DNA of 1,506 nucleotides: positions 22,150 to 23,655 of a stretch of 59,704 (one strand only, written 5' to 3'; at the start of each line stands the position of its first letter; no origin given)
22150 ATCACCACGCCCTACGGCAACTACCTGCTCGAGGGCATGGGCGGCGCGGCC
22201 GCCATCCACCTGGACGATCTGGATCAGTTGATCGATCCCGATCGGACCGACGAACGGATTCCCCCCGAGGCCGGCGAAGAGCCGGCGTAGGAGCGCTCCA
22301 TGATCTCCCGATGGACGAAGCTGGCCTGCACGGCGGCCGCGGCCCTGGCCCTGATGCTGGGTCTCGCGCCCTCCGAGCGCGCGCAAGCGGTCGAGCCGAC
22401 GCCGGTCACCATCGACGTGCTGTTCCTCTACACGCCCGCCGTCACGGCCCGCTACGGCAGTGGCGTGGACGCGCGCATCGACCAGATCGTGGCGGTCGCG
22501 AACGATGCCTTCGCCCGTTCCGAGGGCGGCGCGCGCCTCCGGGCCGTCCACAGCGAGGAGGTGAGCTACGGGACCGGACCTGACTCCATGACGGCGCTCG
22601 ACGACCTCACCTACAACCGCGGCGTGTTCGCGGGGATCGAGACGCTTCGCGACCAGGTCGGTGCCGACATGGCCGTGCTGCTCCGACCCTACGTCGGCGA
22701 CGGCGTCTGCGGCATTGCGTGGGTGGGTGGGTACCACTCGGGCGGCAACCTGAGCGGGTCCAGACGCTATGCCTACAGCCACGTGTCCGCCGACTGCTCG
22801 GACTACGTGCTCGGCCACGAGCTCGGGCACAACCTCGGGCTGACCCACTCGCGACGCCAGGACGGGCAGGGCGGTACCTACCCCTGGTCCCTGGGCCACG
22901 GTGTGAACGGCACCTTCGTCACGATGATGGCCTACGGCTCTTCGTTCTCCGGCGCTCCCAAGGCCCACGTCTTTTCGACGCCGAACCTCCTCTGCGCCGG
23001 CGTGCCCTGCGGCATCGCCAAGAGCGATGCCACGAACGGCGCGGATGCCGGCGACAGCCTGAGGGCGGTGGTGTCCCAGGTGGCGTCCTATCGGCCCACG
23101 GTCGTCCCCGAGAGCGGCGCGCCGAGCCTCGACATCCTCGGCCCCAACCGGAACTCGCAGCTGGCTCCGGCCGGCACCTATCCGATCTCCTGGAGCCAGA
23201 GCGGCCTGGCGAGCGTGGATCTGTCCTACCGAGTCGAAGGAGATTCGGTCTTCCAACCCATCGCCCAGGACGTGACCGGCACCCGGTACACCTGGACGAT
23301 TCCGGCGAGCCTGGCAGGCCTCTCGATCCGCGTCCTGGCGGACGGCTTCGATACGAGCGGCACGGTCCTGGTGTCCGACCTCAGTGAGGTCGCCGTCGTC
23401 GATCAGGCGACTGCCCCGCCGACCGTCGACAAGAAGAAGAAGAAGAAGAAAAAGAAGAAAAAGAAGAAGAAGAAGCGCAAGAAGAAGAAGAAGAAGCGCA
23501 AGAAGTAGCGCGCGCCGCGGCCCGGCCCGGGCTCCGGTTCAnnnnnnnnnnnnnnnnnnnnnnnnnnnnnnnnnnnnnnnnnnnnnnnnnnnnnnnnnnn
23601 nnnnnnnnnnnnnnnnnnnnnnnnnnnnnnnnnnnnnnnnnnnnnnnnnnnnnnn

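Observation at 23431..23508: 25-residue poly-Lys/Arg C-terminal tail, encoded by an (AAG)n microsatellite, on a secreted M12B metalloprotease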

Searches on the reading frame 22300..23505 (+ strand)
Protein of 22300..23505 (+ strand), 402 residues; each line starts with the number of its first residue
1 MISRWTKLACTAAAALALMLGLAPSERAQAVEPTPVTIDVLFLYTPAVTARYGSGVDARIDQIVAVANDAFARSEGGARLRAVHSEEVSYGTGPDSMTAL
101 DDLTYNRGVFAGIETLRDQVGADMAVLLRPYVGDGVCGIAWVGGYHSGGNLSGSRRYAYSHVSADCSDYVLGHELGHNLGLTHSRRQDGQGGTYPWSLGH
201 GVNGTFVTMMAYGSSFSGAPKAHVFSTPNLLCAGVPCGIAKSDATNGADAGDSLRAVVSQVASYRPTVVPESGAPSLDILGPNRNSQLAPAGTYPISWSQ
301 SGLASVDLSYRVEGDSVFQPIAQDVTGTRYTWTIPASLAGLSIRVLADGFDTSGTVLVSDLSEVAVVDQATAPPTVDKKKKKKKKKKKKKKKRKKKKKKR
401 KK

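Call 3: search_protein_families(library=pfam, proteins=[window:22300-23505:+], max_evalue=0.1)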
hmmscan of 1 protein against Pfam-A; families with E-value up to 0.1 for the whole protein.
window:22300-23505:+ (402 aa): 8 families
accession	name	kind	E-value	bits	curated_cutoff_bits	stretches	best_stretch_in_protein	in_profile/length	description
PF13583.11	Reprolysin_4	-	5.5e-19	69.1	22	1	38-241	5-201/203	Metallo-peptidase family M12B Reprolysin-like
PF13688.12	Reprolysin_5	-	2e-14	54.8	27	1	37-215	4-189/196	Metallo-peptidase family M12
PF13582.12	Reprolysin_3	-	7.7e-14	52.7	22.4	1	58-184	2-123/123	Metallo-peptidase family M12B Reprolysin-like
PF12388.14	Peptidase_M57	-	0.0021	18.3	21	1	136-184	100-150/212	Dual-action HEIGH metallo-peptidase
PF13574.12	Reprolysin_2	-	0.0041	17.5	27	1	123-188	73-146/195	Metallo-peptidase family M12B Reprolysin-like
PF00413.30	Peptidase_M10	-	0.0062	16.9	24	1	169-188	110-129/159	Matrixin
PF14610.12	Psg1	-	0.0065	16.7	30.1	1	282-398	30-153/186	Ykl077w/Psg1 (Pma1 Stabilization in Golgi)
PF10462.15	Peptidase_M66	-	0.024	14.1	20.6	1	170-203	195-229/306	Peptidase M66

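Call 4: search_protein_families(library=ncbifam, proteins=[window:22300-23505:+], max_evalue=0.1)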
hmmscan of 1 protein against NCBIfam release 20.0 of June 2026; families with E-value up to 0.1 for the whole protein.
window:22300-23505:+ (402 aa): 6 families
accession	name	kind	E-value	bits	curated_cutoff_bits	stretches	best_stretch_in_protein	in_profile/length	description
NF052434.1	Mep72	equivalog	5.9e-66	223.2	645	1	37-277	1-244/573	biofilm-associated metzincin protease Mep72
NF033511.1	metallo_CpaA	exception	2.8e-09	35.8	750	1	36-206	378-529/575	metalloendopeptidase CpaA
NF038115.1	SVAGG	subfamily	0.00073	18.7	150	0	9-72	11-56/407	SVAGG family GlyGly-CTERM protein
TIGR03296.1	M6dom_TIGR03296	domain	0.029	14.3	110.8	1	144-200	146-203/286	M6 family metalloprotease domain-containing protein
NF006731.0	PRK09262.1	equivalog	0.042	13.3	179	1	333-392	143-203/229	4-carboxy-4-hydroxy-2-oxoadipate aldolase/oxaloacetate decarboxylase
TIGR02798.1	ligK_PcmE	equivalog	0.048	13.3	304.5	1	333-392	137-197/222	4-carboxy-4-hydroxy-2-oxoadipate aldolase/oxaloacetate decarboxylase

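Call 6: find_homologous_proteins(query=window:22300-23505:+, max_evalue=0.00001)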
Query window:22300-23505:+ (402 aa): 41 proteins with E <= 0.00001 among 8000 candidates.
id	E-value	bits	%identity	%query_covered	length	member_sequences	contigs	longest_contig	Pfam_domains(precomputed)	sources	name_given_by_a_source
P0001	2.5e-182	624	73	86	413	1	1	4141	PF13582.13,PF13688.13,PF13583.12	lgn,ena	-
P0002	4.0e-174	597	69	93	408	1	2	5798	PF13582.13,PF13688.13,PF13583.12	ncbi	-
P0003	8.3e-108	379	53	87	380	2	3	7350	PF13582.13,PF13688.13,PF13574.13,PF13583.12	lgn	-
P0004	3.2e-104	367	50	83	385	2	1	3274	PF13582.13,PF13688.13,PF13574.13,PF13583.12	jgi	-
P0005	9.0e-104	366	49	83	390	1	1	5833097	PF13582.13,PF13688.13,PF13574.13,PF13583.12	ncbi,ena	-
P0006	2.7e-101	358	53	83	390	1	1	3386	PF13582.13,PF13688.13,PF13574.13,PF13583.12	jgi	jgi:hypothetical protein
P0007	8.5e-101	356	52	82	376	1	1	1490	PF13582.13,PF13688.13,PF13574.13,PF13583.12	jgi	jgi:hypothetical protein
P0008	5.9e-100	353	63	58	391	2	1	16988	PF13582.13,PF13688.13,PF13574.13,PF13583.12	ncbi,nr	ncbi:MAG: hypothetical protein GY937_09885 [bacterium]|nr:hypothetical protein [bacterium]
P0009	2.5e-81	292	74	43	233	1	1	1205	PF13582.13,PF13688.13,PF13583.12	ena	-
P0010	2.5e-79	285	56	62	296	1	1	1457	PF13582.13,PF13688.13,PF13583.12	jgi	-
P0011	1.2e-58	217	48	63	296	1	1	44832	PF13582.13,PF13688.13,PF13583.12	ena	-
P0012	4.7e-56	209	46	58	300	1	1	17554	PF13582.13,PF13688.13,PF13583.12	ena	-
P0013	1.3e-55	207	46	60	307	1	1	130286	PF13582.13,PF13688.13,PF13583.12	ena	-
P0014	2.0e-54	203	46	58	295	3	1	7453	PF00413.31,PF13582.13,PF13688.13,PF13583.12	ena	-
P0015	2.2e-54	203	46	57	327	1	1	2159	PF13582.13,PF13688.13,PF13583.12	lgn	-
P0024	9.0e-32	129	37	59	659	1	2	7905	PF13582.13,PF27177.1,PF13688.13,PF13583.12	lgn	-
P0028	7.5e-26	109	38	56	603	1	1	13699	PF13582.13,PF17963.8,PF13688.13,PF17892.8,PF05345.19,PF00041.28,PF13583.12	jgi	jgi:peptidyl-Asp metalloendopeptidase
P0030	2.6e-23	101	35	57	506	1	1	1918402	PF02412.24,PF13582.13,PF27177.1,PF13688.13,PF13583.12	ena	-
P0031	1.2e-22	99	33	61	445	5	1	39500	PF13582.13,PF27177.1,PF13688.13,PF13583.12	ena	-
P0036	5.0e-11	60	31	59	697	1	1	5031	PF13582.13,PF27177.1,PF13688.13,PF13946.12,PF13583.12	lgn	-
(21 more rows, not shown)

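Call 7: find_encoding_contigs(protein=window:22300-23505:+, flank=10000, max_places=10)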
Protein window:22300-23505:+ (402 aa): no gene with exactly this product is on record in the collection.

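Call 10: find_encoding_contigs(protein=P0005, flank=10000, max_places=3)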
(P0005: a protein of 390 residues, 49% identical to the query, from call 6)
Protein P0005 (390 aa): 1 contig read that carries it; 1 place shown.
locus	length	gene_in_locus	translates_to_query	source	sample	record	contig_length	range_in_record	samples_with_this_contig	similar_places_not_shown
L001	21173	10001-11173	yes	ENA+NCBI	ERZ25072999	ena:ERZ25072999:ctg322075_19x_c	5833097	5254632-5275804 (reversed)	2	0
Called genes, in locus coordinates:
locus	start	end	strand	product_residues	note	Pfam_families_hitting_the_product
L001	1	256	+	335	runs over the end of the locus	PF01118:Semialdhyde_dh, PF02774:Semialdhyde_dhC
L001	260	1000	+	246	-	PF01416:PseudoU_synth_1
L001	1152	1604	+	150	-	PF00572:Ribosomal_L13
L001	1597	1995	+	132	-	PF00380:Ribosomal_S9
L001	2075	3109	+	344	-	PF01118:Semialdhyde_dh, PF22698:Semialdhyde_dhC_1, PF02774:Semialdhyde_dhC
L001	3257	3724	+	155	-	PF00293:NUDIX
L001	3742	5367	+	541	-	PF06418:CTP_synth_N, PF00117:GATase, PF07722:Peptidase_C26 (weak)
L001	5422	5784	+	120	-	PF03795:YCII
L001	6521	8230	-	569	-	PF02776:TPP_enzyme_N, PF00205:TPP_enzyme_M, PF02775:TPP_enzyme_C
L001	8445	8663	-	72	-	-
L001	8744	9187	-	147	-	PF11617:Cu-binding_MopE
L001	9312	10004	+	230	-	PF27177:BamI_lipocalin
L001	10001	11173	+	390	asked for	PF13583:Reprolysin_4, PF13688:Reprolysin_5, PF13574:Reprolysin_2 (weak), PF13582:Reprolysin_3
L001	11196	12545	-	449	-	PF01595:CNNM, PF00571:CBS (faint), PF03471:CorC_HlyC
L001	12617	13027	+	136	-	-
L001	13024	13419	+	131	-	-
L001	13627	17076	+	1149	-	PF01447:Peptidase_M4 (faint)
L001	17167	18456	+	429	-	PF00440:TetR_N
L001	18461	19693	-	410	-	PF02515:CoA_transf_3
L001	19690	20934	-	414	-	PF02515:CoA_transf_3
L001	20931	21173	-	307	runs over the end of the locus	PF05853:BKACE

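Call 13: find_related_loci(query=A1, collection=genome_contigs, flank=10000)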
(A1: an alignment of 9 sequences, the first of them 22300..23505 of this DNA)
Query A1 (402 aa) in genome_contigs; peptide patterns used: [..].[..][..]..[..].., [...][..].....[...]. (x = any residue, [..] = any of these).
31 stretches matched a pattern; 7 encode a relative of the query (tblastn E <= 1e-3); 7 distinct loci.
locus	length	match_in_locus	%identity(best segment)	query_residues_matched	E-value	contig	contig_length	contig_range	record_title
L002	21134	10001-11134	78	1-377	0e+0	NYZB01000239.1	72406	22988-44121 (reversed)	MAG: Deltaproteobacteria bacterium isolate ARS66 MHASMcontig_452351, whole genome shotgun sequence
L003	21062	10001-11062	49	29-362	5e-103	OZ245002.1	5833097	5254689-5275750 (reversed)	MAG: Myxococcota bacterium isolate 641f811d-2bae-4d89-87bb-445edc559d6d genome assembly, chromosome: 1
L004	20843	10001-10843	43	2-272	5e-67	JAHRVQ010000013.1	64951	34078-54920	MAG: Pseudomonadales bacterium isolate DC_out240 k91_1943326, whole genome shotgun sequence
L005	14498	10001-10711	46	36-271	3e-64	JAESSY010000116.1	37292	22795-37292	MAG: Pseudomonadales bacterium isolate NORP299 CoAssembly_2345654, whole genome shotgun sequence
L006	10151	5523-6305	44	8-264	8e-63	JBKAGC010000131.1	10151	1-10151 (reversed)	MAG: Pseudomonadales bacterium isolate Ske_MAG26 Ske_MAG26_0131, whole genome shotgun sequence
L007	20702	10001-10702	42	37-265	2e-51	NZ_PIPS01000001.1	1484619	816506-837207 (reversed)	Idiomarina aquatica strain SN-14 contig1, whole genome shotgun sequence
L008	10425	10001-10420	58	13-152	3e-49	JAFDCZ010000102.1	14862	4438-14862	MAG: Deltaproteobacteria bacterium isolate Meg19_02_Bin_150 Meg19_02_Bin_150_scaffold_3378, whole genome shotgun sequenc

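Call 25: search_protein_representatives(alignment_id=A1)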
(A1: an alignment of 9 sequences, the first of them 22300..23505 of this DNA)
Query: 9 sequences, 381 profile positions. Proteins with E-value up to 0.001 (for the whole library): 13918; up to 1e-10: 8544; up to 1e-30: 1294. The best 150 are listed.
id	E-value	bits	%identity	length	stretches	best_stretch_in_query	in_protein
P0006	4.7e-179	611.8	-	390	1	5-369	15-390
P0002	6.9e-172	588.2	-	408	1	5-370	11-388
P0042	1.3e-171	587.3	-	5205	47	273-364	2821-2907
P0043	1.0e-155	535.0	-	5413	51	271-348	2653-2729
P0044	1.5e-144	498.2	-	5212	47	272-346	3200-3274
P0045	9.6e-144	495.6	-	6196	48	272-347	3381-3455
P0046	4.7e-142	490.0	-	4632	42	265-348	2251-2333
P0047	5.2e-142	489.9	-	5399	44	269-347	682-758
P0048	4.1e-134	463.9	-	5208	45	271-349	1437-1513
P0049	3.8e-131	454.1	-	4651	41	261-345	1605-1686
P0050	4.3e-129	447.3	-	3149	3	17-261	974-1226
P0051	9.5e-125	433.0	-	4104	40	268-362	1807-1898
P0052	1.6e-123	429.0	-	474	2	9-367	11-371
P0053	6.4e-122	423.7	-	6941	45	271-350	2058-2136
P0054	5.1e-120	417.5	-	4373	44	272-351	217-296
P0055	1.5e-117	409.3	-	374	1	10-375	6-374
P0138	1.8e-68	247.8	-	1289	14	267-353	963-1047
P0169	2.3e-62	227.7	-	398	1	11-284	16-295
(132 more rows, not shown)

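Call 28: predict_structure(alignment_id=A1)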
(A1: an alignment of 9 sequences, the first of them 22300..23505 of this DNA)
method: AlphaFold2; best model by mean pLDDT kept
length: 402 residues; sequences in the alignment: 9
mean_pLDDT: 57.5   pTM: 0.41
mean pLDDT of the five models: 57.5, 56.5, 53.5, 51.1, 47.8
residues with pLDDT >= 90: 16; 70-90: 131; 50-70: 94; < 50: 161
segments of 3 or more residues with pLDDT < 50: 21-35, 73-77, 132-134, 143-167, 180-285, 372-376
pLDDT, mean of each block of 10 residues (from residue 1): 53 56 39 51 81 71 65 53 83 59 69 73 71 51 47 38 45 52 33 30 31 28 31 34 34 28 22 35 56 75 82 83 87 87 82 70 76 55 87 91 79
secondary structure, 60 per line:
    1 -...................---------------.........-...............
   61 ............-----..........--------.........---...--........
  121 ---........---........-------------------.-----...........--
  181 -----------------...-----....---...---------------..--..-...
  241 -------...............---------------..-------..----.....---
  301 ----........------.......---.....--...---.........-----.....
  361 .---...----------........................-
elements in order: H2-20 E36-44 H46-72 E78-87 H96-104 H113-120 E124-131 E135-142 H168-178 E198-200 E206-209 E238-240 H248-262 E293-297 E305-312 E319-325 E329-333 E342-350 E356-361 E365-367 H378-401

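Call 29: find_related_loci(query=A1, collection=metagenome_contigs, flank=6000)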
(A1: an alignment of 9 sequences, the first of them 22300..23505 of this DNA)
Query A1 (402 aa) in metagenome_contigs; peptide patterns used: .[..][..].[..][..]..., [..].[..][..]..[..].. (x = any residue, [..] = any of these).
68 stretches matched a pattern; 6 encode a relative of the query (tblastn E <= 1e-3); 6 distinct loci.
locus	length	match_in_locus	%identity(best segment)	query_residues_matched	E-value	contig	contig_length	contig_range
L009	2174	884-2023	63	2-377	7e-159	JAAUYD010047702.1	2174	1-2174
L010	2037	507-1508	44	37-358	6e-76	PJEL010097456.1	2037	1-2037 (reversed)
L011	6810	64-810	45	26-269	7e-66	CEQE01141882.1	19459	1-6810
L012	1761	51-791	46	27-269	4e-67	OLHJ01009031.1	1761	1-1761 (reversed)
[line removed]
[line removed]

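Call 31: find_encoding_contigs(protein=P0001, flank=5000, max_places=3)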
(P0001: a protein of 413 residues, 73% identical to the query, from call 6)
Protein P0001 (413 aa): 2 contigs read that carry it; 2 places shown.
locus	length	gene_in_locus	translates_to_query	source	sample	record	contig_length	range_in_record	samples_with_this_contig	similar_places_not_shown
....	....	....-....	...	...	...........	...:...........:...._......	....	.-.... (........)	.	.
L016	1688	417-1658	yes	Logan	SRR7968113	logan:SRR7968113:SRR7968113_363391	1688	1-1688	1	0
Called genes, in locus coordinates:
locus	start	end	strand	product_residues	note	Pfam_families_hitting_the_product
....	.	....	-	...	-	?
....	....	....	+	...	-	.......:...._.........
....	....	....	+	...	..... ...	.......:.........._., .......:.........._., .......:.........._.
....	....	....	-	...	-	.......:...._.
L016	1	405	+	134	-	?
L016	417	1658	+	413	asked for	PF13583:Reprolysin_4, PF13688:Reprolysin_5, PF13582:Reprolysin_3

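Call 32: find_encoding_contigs(protein=P0002, flank=5000, max_places=3)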
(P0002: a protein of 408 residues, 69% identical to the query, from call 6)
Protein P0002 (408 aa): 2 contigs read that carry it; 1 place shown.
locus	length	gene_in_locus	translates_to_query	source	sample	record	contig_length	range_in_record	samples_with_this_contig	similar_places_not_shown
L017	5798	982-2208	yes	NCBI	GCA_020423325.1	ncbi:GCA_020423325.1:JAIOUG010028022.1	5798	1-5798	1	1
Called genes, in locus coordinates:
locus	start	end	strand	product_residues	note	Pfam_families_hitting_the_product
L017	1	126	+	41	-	?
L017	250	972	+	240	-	PF27177:BamI_lipocalin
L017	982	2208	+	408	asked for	PF13583:Reprolysin_4, PF13688:Reprolysin_5, PF13582:Reprolysin_3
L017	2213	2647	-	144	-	PF00254:FKBP_C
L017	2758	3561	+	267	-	PF23441:SDR, PF00106:adh_short, PF08659:KR, PF13561:adh_short_C2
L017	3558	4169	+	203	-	PF13328:HD_4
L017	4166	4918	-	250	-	PF02463:SMC_N (faint), PF00005:ABC_tran, PF13304:AAA_21 (weak)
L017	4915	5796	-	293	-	?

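Call 45: search_protein_families(library=pfam, proteins=[P0138, P0052, P0169], max_evalue=0.001)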
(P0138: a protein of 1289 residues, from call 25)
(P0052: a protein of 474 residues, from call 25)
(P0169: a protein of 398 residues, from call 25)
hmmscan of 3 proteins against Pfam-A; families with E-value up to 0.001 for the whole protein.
P0138 (1289 aa): 6 families
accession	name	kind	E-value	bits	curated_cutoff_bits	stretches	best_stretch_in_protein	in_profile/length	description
PF00754.31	F5_F8_type_C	-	1.6e-31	109.5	28.2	0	517-567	60-113/127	F5/8 type C domain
PF21471.3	Reelin_subrepeat-B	-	2.4e-28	98.9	27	0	901-947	59-108/127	Reelin subrepeat B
PF17957.7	Big_7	-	5.3e-23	81.9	24.1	0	1061-1132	1-68/70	Bacterial Ig domain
PF10342.15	Kre9_KNH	-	2.1e-16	60.9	24.6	0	876-940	1-69/94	Kre9/KNH-like N-terminal Ig-like domain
PF03174.19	CHB_HEX_C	-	4.8e-10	39.7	23.6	0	146-162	35-51/76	Chitobiase/beta-hexosaminidase C-terminal domain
PF22633.2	F5_F8_type_C_2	-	4.1e-07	30.9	27.8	0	992-1024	44-78/91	NedA-like, galactose-binding domain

P0052 (474 aa): 5 families
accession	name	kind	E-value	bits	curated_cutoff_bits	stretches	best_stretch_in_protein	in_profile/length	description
PF13688.12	Reprolysin_5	-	1.4e-19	71.5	27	1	36-215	4-189/196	Metallo-peptidase family M12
PF13582.12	Reprolysin_3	-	8.7e-19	68.7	22.4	1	57-184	2-123/123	Metallo-peptidase family M12B Reprolysin-like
PF13583.11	Reprolysin_4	-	1.1e-18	68.1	22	1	54-228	24-188/203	Metallo-peptidase family M12B Reprolysin-like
PF13574.12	Reprolysin_2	-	4.3e-08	33.7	27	1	54-190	3-150/195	Metallo-peptidase family M12B Reprolysin-like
PF12388.14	Peptidase_M57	-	0.00037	20.7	21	0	151-184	117-150/212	Dual-action HEIGH metallo-peptidase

P0169 (398 aa): 3 families
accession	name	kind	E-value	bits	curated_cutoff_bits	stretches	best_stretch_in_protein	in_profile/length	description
PF13583.11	Reprolysin_4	-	1.5e-13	51.3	22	1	56-240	25-198/203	Metallo-peptidase family M12B Reprolysin-like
PF13688.12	Reprolysin_5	-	1.4e-12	48.7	27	1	37-189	4-161/196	Metallo-peptidase family M12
PF13582.12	Reprolysin_3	-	1.3e-09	39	22.4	1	59-186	3-123/123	Metallo-peptidase family M12B Reprolysin-like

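Call 46: search_solved_structures(query=A1, max_evalue=0.001)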
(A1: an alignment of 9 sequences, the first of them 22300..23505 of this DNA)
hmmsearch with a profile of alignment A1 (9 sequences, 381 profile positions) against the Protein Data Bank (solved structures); distinct sequences matched with E-value up to 0.001: 1.
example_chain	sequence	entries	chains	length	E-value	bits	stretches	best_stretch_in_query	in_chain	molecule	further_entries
6o38_A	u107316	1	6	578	7.4e-06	28.5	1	31-191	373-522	Acinetobacter secreted protease CpaA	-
